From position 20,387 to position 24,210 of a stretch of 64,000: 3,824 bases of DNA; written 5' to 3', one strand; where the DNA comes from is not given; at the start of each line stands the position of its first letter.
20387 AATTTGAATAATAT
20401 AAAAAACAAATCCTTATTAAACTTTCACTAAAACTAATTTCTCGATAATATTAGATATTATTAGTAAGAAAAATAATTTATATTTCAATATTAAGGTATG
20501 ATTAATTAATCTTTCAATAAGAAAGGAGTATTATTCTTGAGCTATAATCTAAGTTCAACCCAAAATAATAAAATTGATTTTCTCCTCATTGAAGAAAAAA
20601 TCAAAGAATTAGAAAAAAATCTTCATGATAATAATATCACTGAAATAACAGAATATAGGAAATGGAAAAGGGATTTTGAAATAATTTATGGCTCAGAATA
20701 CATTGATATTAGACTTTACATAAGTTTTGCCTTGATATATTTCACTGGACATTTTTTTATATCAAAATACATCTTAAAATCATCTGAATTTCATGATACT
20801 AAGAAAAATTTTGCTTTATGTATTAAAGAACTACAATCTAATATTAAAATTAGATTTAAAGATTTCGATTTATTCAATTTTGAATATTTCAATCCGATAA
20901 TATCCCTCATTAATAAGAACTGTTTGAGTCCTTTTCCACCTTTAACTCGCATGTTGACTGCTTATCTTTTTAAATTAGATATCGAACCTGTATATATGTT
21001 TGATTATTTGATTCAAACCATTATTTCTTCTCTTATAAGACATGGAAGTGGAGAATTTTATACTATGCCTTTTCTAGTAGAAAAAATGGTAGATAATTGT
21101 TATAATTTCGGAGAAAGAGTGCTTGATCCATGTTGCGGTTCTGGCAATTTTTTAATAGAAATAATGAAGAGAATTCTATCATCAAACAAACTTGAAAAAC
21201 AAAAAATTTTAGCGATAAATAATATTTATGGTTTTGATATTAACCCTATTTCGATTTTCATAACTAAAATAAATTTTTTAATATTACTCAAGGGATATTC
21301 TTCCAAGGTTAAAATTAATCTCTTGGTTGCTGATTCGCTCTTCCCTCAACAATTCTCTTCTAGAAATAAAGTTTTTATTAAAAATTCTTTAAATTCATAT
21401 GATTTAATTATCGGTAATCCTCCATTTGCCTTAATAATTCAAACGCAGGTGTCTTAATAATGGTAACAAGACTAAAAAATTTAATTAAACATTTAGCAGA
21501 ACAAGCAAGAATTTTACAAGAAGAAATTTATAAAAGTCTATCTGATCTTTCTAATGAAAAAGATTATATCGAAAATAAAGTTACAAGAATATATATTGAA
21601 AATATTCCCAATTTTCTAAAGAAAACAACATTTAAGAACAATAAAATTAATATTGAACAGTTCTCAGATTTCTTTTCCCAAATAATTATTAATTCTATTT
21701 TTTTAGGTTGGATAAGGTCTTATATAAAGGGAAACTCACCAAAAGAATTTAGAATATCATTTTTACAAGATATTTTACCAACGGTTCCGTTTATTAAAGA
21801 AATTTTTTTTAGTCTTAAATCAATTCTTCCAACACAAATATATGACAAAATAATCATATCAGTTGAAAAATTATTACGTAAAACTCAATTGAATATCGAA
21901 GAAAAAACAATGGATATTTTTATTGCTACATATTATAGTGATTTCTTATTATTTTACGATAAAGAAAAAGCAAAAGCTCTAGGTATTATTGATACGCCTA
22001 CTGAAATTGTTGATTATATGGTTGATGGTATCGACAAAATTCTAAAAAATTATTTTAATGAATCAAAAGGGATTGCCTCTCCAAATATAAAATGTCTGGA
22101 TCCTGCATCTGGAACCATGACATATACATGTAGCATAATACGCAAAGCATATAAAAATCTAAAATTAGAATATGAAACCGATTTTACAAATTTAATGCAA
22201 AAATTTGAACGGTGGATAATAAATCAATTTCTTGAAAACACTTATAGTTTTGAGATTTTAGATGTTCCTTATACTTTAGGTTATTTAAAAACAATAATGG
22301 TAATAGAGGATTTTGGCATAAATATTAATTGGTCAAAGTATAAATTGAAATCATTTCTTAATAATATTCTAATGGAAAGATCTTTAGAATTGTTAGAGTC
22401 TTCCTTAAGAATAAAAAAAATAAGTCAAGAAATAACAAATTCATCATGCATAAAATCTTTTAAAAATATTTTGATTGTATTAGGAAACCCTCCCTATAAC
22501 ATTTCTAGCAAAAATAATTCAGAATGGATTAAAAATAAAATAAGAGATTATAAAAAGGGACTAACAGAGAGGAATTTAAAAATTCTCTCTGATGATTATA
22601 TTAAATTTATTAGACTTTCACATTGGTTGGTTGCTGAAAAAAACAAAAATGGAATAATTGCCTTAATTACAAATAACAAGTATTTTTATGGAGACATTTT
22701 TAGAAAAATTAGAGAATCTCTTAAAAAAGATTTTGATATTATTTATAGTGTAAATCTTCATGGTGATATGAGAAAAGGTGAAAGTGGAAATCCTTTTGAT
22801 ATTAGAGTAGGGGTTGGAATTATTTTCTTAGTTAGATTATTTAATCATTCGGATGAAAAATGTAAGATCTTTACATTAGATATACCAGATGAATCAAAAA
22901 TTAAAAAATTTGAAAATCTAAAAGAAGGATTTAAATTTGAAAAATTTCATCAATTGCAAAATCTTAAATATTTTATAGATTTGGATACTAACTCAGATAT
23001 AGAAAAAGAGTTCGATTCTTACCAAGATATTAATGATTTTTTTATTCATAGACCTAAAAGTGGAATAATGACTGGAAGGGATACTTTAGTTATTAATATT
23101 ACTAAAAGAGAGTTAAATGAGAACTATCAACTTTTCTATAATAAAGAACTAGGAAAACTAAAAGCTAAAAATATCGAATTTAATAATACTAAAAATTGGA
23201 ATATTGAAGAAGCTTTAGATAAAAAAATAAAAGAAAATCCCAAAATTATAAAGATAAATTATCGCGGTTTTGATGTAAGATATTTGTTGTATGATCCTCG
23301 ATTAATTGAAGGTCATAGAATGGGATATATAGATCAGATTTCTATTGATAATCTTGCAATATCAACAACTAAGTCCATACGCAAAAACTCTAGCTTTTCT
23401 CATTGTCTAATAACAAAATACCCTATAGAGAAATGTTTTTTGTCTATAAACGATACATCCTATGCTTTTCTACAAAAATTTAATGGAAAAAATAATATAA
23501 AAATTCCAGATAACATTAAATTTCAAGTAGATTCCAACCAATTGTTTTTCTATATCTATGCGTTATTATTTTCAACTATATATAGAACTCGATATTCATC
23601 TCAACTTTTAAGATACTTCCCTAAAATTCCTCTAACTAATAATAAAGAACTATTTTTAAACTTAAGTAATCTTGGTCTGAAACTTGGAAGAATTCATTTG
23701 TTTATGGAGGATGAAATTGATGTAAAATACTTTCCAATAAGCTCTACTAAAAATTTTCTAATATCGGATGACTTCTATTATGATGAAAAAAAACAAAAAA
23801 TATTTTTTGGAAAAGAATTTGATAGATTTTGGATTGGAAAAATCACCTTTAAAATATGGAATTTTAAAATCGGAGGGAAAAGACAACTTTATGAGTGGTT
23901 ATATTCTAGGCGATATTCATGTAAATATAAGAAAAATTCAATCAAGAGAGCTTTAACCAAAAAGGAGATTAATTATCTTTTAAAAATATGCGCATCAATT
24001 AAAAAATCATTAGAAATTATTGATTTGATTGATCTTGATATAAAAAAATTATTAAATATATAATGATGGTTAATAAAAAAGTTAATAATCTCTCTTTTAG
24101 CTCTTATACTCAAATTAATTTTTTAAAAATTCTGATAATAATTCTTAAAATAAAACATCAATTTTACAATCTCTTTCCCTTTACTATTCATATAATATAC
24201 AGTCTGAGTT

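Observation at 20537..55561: DNA methyltransferase split at its catalytic NPP motif by a 32.7 kb island that begins with its own MTase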

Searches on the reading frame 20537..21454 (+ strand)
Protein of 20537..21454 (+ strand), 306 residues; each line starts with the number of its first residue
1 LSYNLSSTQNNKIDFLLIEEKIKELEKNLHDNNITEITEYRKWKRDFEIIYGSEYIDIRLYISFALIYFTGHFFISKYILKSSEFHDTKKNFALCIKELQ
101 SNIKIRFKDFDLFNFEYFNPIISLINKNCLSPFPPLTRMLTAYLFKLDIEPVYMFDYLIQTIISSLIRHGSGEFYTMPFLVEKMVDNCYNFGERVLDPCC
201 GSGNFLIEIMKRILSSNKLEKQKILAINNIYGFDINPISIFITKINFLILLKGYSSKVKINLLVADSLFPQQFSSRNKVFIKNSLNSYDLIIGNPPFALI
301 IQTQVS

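Call 8: search_protein_families(library=pfam, proteins=[window:20537-21454:+], max_evalue=0.01)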
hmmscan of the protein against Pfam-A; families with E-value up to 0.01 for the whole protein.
window:20537-21454:+ (306 aa): 7 families
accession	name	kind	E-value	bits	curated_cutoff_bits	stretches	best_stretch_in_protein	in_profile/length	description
PF02384.22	N6_Mtase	-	1.8e-13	51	20.4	1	155-298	10-136/311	N-6 DNA Methylase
PF07669.17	Eco57I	-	1.5e-07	32.1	25.3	1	228-299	1-86/171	Eco57I restriction-modification methylase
PF20473.4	MmeI_Mtase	-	1.1e-05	25.2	27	1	194-284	22-117/259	MmeI, DNA-methyltransferase domain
PF01170.24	UPF0020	-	1.5e-05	25.2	22.3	1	192-303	29-137/197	RMKL-like, methyltransferase domain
PF13847.12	Methyltransf_31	-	0.0013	18.9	27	1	192-272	4-69/145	Methyltransferase domain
PF13489.12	Methyltransf_23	-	0.0036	17.5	27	1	192-291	23-85/164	Methyltransferase domain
PF07055.18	Eno-Rase_FAD_bd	-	0.0089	16.8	25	0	20-55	20-55/64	Enoyl reductase FAD binding domain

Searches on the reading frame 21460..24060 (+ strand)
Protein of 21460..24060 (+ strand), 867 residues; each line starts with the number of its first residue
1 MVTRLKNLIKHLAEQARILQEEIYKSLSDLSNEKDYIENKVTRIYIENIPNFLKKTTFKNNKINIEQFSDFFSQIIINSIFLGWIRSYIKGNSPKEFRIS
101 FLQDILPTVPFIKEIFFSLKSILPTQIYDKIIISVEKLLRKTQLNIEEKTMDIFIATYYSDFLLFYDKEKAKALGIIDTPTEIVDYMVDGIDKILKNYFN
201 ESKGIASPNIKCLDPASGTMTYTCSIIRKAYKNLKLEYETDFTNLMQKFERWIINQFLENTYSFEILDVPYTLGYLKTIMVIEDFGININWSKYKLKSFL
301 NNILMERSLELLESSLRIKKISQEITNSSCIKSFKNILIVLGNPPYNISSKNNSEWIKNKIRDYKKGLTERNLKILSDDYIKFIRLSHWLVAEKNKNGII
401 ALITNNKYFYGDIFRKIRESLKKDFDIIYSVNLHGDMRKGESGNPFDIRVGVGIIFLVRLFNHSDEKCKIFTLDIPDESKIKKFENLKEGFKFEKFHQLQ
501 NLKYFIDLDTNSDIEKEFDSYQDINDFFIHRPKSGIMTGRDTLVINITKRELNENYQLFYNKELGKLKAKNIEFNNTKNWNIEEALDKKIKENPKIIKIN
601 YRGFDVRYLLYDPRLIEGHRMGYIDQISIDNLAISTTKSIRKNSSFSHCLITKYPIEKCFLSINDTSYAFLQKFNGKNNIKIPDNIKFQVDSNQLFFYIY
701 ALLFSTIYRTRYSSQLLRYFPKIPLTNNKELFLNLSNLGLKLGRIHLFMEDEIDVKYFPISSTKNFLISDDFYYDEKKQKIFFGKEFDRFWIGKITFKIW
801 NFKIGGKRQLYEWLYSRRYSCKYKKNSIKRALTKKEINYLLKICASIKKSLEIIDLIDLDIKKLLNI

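Call 8: search_protein_families(library=pfam, proteins=[window:21460-24060:+], max_evalue=0.01)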
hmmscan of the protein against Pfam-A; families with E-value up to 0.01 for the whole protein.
window:21460-24060:+ (867 aa): 1 family
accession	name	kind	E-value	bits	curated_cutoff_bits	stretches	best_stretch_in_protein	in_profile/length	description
PF18135.7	Type_ISP_C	-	3.1e-46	158.5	25.9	1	533-832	7-327/342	Type ISP C-terminal specificity domain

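Call 25: search_protein_families(library=padloc, proteins=[window:21460-24060:+], max_evalue=0.001)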
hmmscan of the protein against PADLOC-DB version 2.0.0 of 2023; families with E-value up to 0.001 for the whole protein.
window:21460-24060:+ (867 aa): 6 families
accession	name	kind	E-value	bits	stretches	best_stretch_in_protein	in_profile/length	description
PDLC03610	REase_MTase_IIG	-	1.6e-73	246.3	2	362-824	549-1046/1096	Type IIG restriction enzyme-methyltransferase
PDLC03631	REase_MTase_IIG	-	2.8e-50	169.2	2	145-569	281-715/1086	Type IIG restriction enzyme-methyltransferase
PDLC03597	REase_MTase_IIG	-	6.6e-33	111.4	2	154-616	860-1334/1646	Type IIG restriction enzyme-methyltransferase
PDLC03051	REase_MTase_I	-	6.4e-32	107.7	1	153-752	843-1475/1591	Type I restriction enzyme-methyltransferase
PDLC03621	REase_MTase_IIG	-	4.8e-27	92.4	1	152-727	281-877/1024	Type IIG restriction enzyme-methyltransferase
PDLC04134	mad2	-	3.6e-09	34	1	339-498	360-479/492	mads_2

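Call 64: find_homologous_proteins(query=window:21460-24060:+, max_evalue=1e-20)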
Query window:21460-24060:+ (867 aa): 1160 proteins with E <= 1e-20 among 8000 candidates; the best 120 are listed. Only proteins of 476 to 1518 residues were searched: fused or split forms outside these lengths cannot appear, so this answer is no evidence that the protein stands alone or is whole; lengths 'longer' or 'shorter' looks for them.
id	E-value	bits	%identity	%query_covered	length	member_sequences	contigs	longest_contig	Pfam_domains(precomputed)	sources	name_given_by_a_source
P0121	0.0e+0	1918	100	100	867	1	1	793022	PF18135.8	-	-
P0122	0.0e+0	1063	57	100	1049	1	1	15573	PF18135.8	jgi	-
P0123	3.0e-298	1010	54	100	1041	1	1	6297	PF18135.8,PF02384.23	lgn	-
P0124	6.9e-272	923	55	91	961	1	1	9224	PF18135.8,PF02384.23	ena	-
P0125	4.9e-232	791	56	74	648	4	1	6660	PF18135.8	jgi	-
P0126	2.1e-215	736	59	65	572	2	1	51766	PF18135.8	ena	-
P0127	3.4e-183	629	39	100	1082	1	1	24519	PF18135.8,PF04313.21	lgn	-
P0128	4.0e-183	629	39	99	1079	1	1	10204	PF18135.8,PF07669.18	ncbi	ncbi:MAG: type ISP restriction/modification enzyme [Promethearchaeota archaeon]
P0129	3.1e-179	616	39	99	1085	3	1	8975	PF18135.8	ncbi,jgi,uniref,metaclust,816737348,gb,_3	ncbi:hypothetical protein LCGC14_0933930 [marine sediment metagenome]|uniref:Type ISP restriction-mo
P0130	5.2e-179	615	39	100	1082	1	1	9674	PF18135.8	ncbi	-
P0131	2.3e-178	613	39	99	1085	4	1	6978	PF18135.8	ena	-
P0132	2.3e-178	613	40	99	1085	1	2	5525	PF18135.8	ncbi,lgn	ncbi:MAG: type ISP restriction/modification enzyme [Candidatus Thorarchaeota archaeon]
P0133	2.5e-178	613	39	100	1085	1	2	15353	PF18135.8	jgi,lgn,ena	-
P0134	6.1e-178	612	39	99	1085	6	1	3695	PF18135.8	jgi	-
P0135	1.5e-177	611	38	99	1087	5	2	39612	PF18135.8,PF04313.21,PF07669.18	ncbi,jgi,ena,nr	ncbi:MAG: hypothetical protein DRO88_02765 [Promethearchaeia archaeon]|nr:MAG: hypothetical protein 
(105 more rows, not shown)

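Call 67: find_encoding_contigs(protein=P0122, flank=10000, max_places=3)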
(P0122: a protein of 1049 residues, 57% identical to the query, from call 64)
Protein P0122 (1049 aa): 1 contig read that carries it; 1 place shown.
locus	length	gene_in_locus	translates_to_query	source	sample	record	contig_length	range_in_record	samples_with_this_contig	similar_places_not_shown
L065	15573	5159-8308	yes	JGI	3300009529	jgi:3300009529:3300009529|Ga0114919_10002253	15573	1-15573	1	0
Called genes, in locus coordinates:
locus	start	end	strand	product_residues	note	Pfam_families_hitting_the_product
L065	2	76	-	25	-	?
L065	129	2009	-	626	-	PF01935:DUF87, PF10412:TrwB_AAD_bind (faint)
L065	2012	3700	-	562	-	PF09376:NurA (faint)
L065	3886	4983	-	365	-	-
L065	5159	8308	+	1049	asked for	PF18135:Type_ISP_C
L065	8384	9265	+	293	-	-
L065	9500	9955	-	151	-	PF01844:HNH (faint)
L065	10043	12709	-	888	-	PF04851:ResIII, PF00270:DEAD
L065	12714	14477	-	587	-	PF01555:N6_N4_Mtase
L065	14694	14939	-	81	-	-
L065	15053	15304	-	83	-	PF06177:QueT (weak)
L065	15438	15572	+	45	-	?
